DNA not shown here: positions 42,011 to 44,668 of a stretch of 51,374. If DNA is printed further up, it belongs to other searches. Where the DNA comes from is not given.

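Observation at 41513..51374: Type IV pilus-like operon carrying a membrane-anchored HerA/VirD4-type translocase and several unknown proteins instead of the usual accessory set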

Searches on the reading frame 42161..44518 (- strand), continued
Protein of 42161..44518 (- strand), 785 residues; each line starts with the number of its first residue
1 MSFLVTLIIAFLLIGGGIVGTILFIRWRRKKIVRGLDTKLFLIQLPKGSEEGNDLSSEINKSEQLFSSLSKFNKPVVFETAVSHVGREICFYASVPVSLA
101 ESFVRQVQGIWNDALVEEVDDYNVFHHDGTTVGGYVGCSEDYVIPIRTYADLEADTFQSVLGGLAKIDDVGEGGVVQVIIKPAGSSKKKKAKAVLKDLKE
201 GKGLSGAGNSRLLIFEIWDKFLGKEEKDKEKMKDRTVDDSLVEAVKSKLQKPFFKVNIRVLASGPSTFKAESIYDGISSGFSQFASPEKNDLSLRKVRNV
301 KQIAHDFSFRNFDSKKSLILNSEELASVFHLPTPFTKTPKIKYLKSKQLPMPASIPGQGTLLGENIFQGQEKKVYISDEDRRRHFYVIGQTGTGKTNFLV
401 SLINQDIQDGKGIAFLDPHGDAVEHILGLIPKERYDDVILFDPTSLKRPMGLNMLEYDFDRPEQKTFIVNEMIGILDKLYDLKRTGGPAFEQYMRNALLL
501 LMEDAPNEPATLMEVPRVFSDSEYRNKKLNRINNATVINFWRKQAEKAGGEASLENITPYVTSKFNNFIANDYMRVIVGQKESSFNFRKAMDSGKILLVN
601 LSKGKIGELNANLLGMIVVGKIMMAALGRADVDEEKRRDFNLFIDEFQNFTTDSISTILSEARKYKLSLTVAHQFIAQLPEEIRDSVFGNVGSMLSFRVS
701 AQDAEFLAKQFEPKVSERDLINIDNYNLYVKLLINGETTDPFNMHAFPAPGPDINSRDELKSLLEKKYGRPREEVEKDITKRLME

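Call 31: predict_structure(alignment_id=A1)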
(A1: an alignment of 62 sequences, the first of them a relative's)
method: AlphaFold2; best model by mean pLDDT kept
length: 785 residues; sequences in the alignment: 62
mean_pLDDT: 85.1   pTM: 0.74
mean pLDDT of the five models: 85.1, 85.0, 84.0, 83.1, 82.7
residues with pLDDT >= 90: 350; 70-90: 355; 50-70: 54; < 50: 26
segments of 3 or more residues with pLDDT < 50: 207-216, 218-220, 222-227, 229-234
pLDDT, mean of each block of 10 residues (from residue 1): 84 92 88 81 89 90 94 93 89 94 92 90 90 91 89 91 89 94 88 84 57 48 46 60 87 95 93 93 85 89 91 91 95 91 88 91 89 92 89 92 94 91 94 94 86 85 79 73 66 87 88 84 88 87 70 70 68 79 88 93 75 81 81 81 86 71 81 83 70 90 89 90 92 90 93 93 90 88 78
secondary structure, 60 per line:
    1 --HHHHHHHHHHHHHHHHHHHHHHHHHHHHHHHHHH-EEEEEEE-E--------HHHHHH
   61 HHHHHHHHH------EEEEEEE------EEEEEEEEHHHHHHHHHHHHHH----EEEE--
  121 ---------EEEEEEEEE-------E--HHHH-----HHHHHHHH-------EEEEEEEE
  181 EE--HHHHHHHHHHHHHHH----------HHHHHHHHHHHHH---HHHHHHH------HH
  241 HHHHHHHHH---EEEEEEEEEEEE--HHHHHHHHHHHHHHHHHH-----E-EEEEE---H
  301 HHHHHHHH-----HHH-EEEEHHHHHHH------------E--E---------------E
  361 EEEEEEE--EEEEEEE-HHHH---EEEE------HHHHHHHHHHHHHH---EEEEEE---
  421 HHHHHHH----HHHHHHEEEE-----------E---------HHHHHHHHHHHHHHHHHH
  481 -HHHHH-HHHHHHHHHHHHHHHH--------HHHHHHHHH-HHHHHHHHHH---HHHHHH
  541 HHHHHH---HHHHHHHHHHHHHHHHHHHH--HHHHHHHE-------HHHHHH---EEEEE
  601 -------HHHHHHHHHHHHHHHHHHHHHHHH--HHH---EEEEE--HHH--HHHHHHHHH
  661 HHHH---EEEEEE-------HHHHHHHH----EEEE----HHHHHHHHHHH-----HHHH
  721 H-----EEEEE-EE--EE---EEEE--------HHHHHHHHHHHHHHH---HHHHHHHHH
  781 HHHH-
elements in order (helices of 4 or more, strands of 3 or more residues): H3-36 E38-44 H55-69 E76-82 E89-96 H97-110 E115-118 E130-138 H149-152 H158-165 E173-182 H185-199 H210-222 H226-232 H239-249 E253-264 H267-284 E292-296 H300-308 E318-321 H322-328 E360-367 E370-376 H378-381 E385-388 H395-408 E412-417 H421-427 H432-437 E438-441 H463-480 H482-486 H488-503 H512-520 H522-531 H535-546 H550-569 H572-578 H587-592 E596-600 H608-631 E640-644 H652-664 E668-673 H681-688 E693-696 H701-711 H717-721 E727-731 E742-745 H754-768 H772-784
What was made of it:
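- On Type IV coupling protein (VirD4/TrwB/TraD): Helical insertion at res ~463-578 in the model (call 31).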

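Call 36: fold_search(model_id=the predicted structure, library=pdb)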
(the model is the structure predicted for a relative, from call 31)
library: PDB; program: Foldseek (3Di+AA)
matches with E <= 10: 1014; with E <= 0.001: 89
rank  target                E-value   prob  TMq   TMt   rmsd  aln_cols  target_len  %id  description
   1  8rtd_O                2.0e-15  1.00  0.31  0.30  18.1       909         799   11  Stalk-Arches-IMC structure from the fully-assembled R388 type IV secretion system determined by cryo-EM. (released 2024-06-19)
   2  8rtd_T                2.8e-15  1.00  0.29  0.28  17.3       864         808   11  Stalk-Arches-IMC structure from the fully-assembled R388 type IV secretion system determined by cryo-EM. (released 2024-06-19)
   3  8rtd_g                7.9e-15  1.00  0.28  0.29  17.6       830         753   12  Stalk-Arches-IMC structure from the fully-assembled R388 type IV secretion system determined by cryo-EM. (released 2024-06-19)
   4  7o42_A                1.2e-14  1.00  0.30  0.26  15.7       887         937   11  TrwK/VirB4unbound trimer of dimers complex (with Hcp1) from the R388 type IV secretion system determined by cryo-EM. (released 2022-06-22)
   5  7o43_B                3.5e-14  1.00  0.32  0.32  15.9       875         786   10  TrwK/VirB4unbound dimer complex from R388 type IV secretion system determined by cryo-EM. (released 2022-06-22)
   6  8rtd_P                4.6e-14  1.00  0.30  0.31  16.5       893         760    9  Stalk-Arches-IMC structure from the fully-assembled R388 type IV secretion system determined by cryo-EM. (released 2024-06-19)
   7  1gl7_B                1.1e-12  1.00  0.36  0.64   5.2       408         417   16  Plasmid coupling protein TrwB in complex with the non-hydrolisable ATP-analogue ADPNP. (released 2002-05-16)
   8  1e9s_L                1.3e-12  1.00  0.38  0.65   4.9       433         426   16  Bacterial conjugative coupling protein TrwBdeltaN70. Unbound monoclinic form. (released 2001-02-06)
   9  1e9r_G                1.9e-12  1.00  0.37  0.64   5.4       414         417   16  Bacterial conjugative coupling protein TrwBdeltaN70. Trigonal form in complex with sulphate. (released 2001-02-06)
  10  7o41_A                2.1e-12  1.00  0.28  0.29  15.9       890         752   11  Hexameric composite model of the Inner Membrane Complex (IMC) with the Arches from the fully-assembled R388 type IV se (released 2022-06-22)
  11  9x1m_A                2.6e-12  1.00  0.33  0.44  17.7       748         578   12  The cryo-EM structure of HerA-NurA complex with AMPPNP and dsDNA from Thermococcus kodakarensis (released 2026-02-04)
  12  1e9s_J                2.9e-12  1.00  0.37  0.65   4.7       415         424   17  Bacterial conjugative coupling protein TrwBdeltaN70. Unbound monoclinic form. (released 2001-02-06)
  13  8dol_D                2.9e-12  1.00  0.38  0.54  10.3       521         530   14  Mechanism of regulation of the Helicobacter pylori Cagbeta ATPase by CagZ (released 2023-02-15)
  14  1e9s_B                3.2e-12  1.00  0.37  0.65   4.8       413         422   17  Bacterial conjugative coupling protein TrwBdeltaN70. Unbound monoclinic form. (released 2001-02-06)
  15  1e9s_A                3.4e-12  1.00  0.37  0.64   5.9       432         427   16  Bacterial conjugative coupling protein TrwBdeltaN70. Unbound monoclinic form. (released 2001-02-06)
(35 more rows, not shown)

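Call 49: find_encoding_contigs(protein=P0008, flank=10000, max_places=1)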
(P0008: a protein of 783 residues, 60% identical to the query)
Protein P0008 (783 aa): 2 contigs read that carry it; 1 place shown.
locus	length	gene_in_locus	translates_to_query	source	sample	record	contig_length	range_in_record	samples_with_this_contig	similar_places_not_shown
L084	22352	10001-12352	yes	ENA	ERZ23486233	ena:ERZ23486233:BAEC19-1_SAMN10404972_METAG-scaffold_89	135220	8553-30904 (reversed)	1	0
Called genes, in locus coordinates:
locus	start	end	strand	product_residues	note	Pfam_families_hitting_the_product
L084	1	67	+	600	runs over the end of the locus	PF00009:GTP_EFTU, PF14492:EFG_III, PF00679:EFG_C, PF06421:LepA_C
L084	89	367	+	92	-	-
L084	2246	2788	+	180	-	PF00072:Response_reg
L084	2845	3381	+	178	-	PF07963:N_methyl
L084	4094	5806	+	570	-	PF05157:MshEN, PF00437:T2SSE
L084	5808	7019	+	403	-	PF28597:T2SSF_N, PF00482:T2SSF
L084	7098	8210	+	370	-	PF13385:Laminin_G_3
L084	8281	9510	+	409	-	PF13385:Laminin_G_3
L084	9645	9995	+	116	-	-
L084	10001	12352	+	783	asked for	PF26449:DUF8128, PF02534:T4SS-DNA_transf (weak)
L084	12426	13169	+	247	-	PF00121:TIM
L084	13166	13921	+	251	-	-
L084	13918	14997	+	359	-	PF01098:FTSW_RODA_SPOVE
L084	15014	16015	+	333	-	PF02618:YceG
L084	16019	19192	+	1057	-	PF04563:RNA_pol_Rpb2_1, PF04561:RNA_pol_Rpb2_2, PF04565:RNA_pol_Rpb2_3, PF10385:RNA_pol_Rpb2_45, PF00562:RNA_pol_Rpb2_6, PF04560:RNA_pol_Rpb2_7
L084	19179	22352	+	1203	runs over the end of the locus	PF04997:RNA_pol_Rpb1_1, PF00623:RNA_pol_Rpb1_2, PF04983:RNA_pol_Rpb1_3, PF05000:RNA_pol_Rpb1_4, PF04998:RNA_pol_Rpb1_5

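Call 50: find_encoding_contigs(protein=P0039, flank=10000, max_places=1)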
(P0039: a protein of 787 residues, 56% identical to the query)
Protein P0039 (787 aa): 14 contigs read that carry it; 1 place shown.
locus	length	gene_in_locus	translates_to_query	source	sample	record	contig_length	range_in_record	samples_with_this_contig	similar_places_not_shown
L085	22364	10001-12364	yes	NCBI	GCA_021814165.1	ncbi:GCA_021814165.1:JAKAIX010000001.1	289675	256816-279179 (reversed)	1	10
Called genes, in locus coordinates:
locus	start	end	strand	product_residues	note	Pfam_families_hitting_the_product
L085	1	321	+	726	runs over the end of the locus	PF00005:ABC_tran (faint), PF02463:SMC_N, PF13175:AAA_15, PF13476:AAA_23 (faint), PF13555:AAA_29 (weak), PF13304:AAA_21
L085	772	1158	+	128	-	-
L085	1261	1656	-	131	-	PF00072:Response_reg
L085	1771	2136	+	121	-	PF00886:Ribosomal_S16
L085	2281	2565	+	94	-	PF13083:KH_KhpA-B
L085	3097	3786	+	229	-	PF01746:tRNA_m1G_MT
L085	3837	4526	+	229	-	PF00318:Ribosomal_S2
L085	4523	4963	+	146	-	PF00889:EF_TS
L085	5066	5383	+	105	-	-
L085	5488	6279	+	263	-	PF14528:LAGLIDADG_3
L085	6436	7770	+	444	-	PF07953:Toxin_R_bind_N (weak), PF13385:Laminin_G_3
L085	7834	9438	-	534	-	PF02366:PMT (weak), PF13231:PMT_2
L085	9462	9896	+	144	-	-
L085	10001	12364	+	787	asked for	PF26449:DUF8128, PF02534:T4SS-DNA_transf (faint), PF01935:DUF87 (weak), PF10412:TrwB_AAD_bind (faint)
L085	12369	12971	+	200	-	PF04138:GtrA_DPMS_TM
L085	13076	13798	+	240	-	PF00535:Glycos_transf_2, PF10111:Glyco_tranf_2_2, PF13641:Glyco_tranf_2_3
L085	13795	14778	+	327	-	PF01087:GalP_UDP_transf, PF16285:DUF4931_N (faint), PF16268:DUF4921, PF01230:HIT (faint), PF02744:GalP_UDP_tr_C (faint)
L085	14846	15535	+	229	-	PF00121:TIM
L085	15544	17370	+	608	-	-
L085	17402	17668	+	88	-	-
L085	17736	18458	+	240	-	-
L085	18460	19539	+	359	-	PF01098:FTSW_RODA_SPOVE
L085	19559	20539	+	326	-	PF02618:YceG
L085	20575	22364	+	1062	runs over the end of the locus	PF04563:RNA_pol_Rpb2_1, PF04561:RNA_pol_Rpb2_2, PF04565:RNA_pol_Rpb2_3, PF10385:RNA_pol_Rpb2_45, PF00562:RNA_pol_Rpb2_6, PF04560:RNA_pol_Rpb2_7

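Call 51: find_encoding_contigs(protein=P0089, flank=10000, max_places=1)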
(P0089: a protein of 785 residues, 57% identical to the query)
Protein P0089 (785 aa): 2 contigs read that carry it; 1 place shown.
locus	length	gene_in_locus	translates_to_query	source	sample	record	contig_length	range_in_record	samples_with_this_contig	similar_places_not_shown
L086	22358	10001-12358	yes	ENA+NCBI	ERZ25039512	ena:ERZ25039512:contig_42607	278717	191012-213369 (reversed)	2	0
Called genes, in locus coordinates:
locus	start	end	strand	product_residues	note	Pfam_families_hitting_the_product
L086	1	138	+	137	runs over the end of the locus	PF00075:RNase_H, PF13456:RVT_3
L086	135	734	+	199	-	PF13671:AAA_33 (weak)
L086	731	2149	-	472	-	PF02934:GatB_N, PF02637:GatB_Yqey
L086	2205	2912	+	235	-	PF22935:RM44_endonuclase, PF14622:Ribonucleas_3_3, PF00636:Ribonuclease_3, PF00035:dsrm, PF22892:DSRM_MRPL44 (weak)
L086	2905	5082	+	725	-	PF02463:SMC_N, PF13175:AAA_15, PF13476:AAA_23 (weak), PF13555:AAA_29 (weak), PF00005:ABC_tran (faint), PF13304:AAA_21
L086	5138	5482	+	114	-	PF00886:Ribosomal_S16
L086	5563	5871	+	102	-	PF13083:KH_KhpA-B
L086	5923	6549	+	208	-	PF01746:tRNA_m1G_MT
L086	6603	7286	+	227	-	PF00318:Ribosomal_S2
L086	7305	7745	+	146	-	PF00889:EF_TS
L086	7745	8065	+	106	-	-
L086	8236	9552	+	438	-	PF13385:Laminin_G_3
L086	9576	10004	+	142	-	-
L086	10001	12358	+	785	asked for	PF26449:DUF8128, PF01935:DUF87 (weak)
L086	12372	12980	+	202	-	PF04138:GtrA_DPMS_TM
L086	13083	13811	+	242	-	PF00535:Glycos_transf_2, PF10111:Glyco_tranf_2_2, PF13641:Glyco_tranf_2_3 (weak)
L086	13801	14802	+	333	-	PF01087:GalP_UDP_transf, PF01230:HIT (faint), PF16268:DUF4921, PF02744:GalP_UDP_tr_C (weak)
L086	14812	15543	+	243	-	PF00121:TIM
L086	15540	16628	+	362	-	PF01098:FTSW_RODA_SPOVE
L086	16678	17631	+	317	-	PF02618:YceG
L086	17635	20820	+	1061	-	PF04563:RNA_pol_Rpb2_1, PF04561:RNA_pol_Rpb2_2, PF04565:RNA_pol_Rpb2_3, PF10385:RNA_pol_Rpb2_45, PF00562:RNA_pol_Rpb2_6, PF04560:RNA_pol_Rpb2_7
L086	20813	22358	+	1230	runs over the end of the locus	PF04997:RNA_pol_Rpb1_1, PF00623:RNA_pol_Rpb1_2, PF04983:RNA_pol_Rpb1_3, PF05000:RNA_pol_Rpb1_4 (weak), PF04998:RNA_pol_Rpb1_5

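Call 59: search_solved_structures(query=A1, max_evalue=1, show_alignments=0)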
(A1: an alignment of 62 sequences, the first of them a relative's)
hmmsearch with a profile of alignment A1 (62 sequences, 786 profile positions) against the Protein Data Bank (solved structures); distinct sequences matched with E-value up to 1: 9.
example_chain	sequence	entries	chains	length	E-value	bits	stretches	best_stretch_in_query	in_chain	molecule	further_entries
1gl6_A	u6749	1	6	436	5.7e-07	31.3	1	377-425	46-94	ATPASE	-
1e9r_A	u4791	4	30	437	5.8e-07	31.3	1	377-425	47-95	CONJUGAL TRANSFER PROTEIN TRWB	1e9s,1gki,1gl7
6sz9_A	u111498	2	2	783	0.00031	22.2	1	369-441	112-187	IcmO (DotL)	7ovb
9x1l_A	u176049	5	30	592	0.0021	19.5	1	379-425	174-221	DNA helicase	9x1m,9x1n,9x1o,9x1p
8xau_A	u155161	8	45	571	0.0065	17.9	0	654-715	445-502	ATP-binding protein | HerA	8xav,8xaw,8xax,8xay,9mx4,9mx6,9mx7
2kjq_A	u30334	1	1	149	0.018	16.4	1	373-419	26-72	DnaA-related protein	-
8ziq_M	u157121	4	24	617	0.13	13.6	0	654-717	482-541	HerA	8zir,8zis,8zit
9kwf_B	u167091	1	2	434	0.27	12.5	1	390-436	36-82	Putative deoxyribonuclease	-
4zpx_A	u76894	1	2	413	0.47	11.7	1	368-404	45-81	ATP-dependent protease Lon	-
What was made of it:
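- On Type IV coupling protein (VirD4/TrwB/TraD): TrwB is the best PDB sequence hit (call 59).
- Closest known: TrwB / VirD4 coupling proteins. Same: TrwB is the best PDB sequence match of the family profile (call 59).
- A family-profile search of PDB sequences puts TrwB first (5.7e-7, call 59).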

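Call 60: search_protein_families(library=padloc, proteins=[window:42161-44518:-], max_evalue=0.01)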
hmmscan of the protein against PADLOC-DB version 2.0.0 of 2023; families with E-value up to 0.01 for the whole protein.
window:42161-44518:- (785 aa): 9 families
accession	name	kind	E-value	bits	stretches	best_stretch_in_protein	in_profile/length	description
PDLC04140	mad8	-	3.3e-14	51.1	1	362-717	6-272/314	mads_8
PDLC04105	HerA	-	2e-07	28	1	648-703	441-492/576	-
PDLC04103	HerA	-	5.7e-07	26.2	1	645-705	459-516/579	-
PDLC01055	HerA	-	4.3e-05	20.5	1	370-409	145-184/532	Type III coevolved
PDLC02684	DndH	-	0.00011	17.8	1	362-411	1345-1402/1715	DndH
PDLC02188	HerA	-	0.0014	15.6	0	652-711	452-507/578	-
PDLC02185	HerA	-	0.0015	15.4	0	382-405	164-187/585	-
PDLC04100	HerA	-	0.002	14.8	0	381-405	162-186/580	-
PDLC04106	HerA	-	0.0039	13.7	0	657-713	543-595/667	-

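Call 63: find_encoding_contigs(protein=P0006, flank=10000, max_places=1)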
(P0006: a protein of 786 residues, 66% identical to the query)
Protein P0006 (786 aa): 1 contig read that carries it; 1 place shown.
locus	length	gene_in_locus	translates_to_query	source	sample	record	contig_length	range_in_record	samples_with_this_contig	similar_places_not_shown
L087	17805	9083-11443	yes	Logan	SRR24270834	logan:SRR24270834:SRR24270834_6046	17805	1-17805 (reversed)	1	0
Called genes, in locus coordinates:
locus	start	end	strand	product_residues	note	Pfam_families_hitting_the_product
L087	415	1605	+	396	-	PF07963:N_methyl (weak), PF13385:Laminin_G_3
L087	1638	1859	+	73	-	-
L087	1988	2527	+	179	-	PF07963:N_methyl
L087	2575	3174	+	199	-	-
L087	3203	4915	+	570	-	PF05157:MshEN, PF00437:T2SSE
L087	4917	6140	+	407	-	PF00482:T2SSF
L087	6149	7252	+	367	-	PF07963:N_methyl (weak), PF13385:Laminin_G_3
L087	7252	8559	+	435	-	PF07963:N_methyl (weak), PF07953:Toxin_R_bind_N (faint), PF13385:Laminin_G_3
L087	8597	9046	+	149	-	-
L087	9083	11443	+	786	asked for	PF26449:DUF8128, PF01935:DUF87 (weak), PF10412:TrwB_AAD_bind (faint)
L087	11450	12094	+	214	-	-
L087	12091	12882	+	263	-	PF00121:TIM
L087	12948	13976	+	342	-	PF13407:Peripla_BP_4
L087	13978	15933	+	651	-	PF00672:HAMP, PF00989:PAS, PF08448:PAS_4, PF13188:PAS_8, PF13426:PAS_9, PF08447:PAS_3 (weak), PF00512:HisKA, PF02518:HATPase_c, +1 more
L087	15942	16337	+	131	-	PF00072:Response_reg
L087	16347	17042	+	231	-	-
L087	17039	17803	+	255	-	?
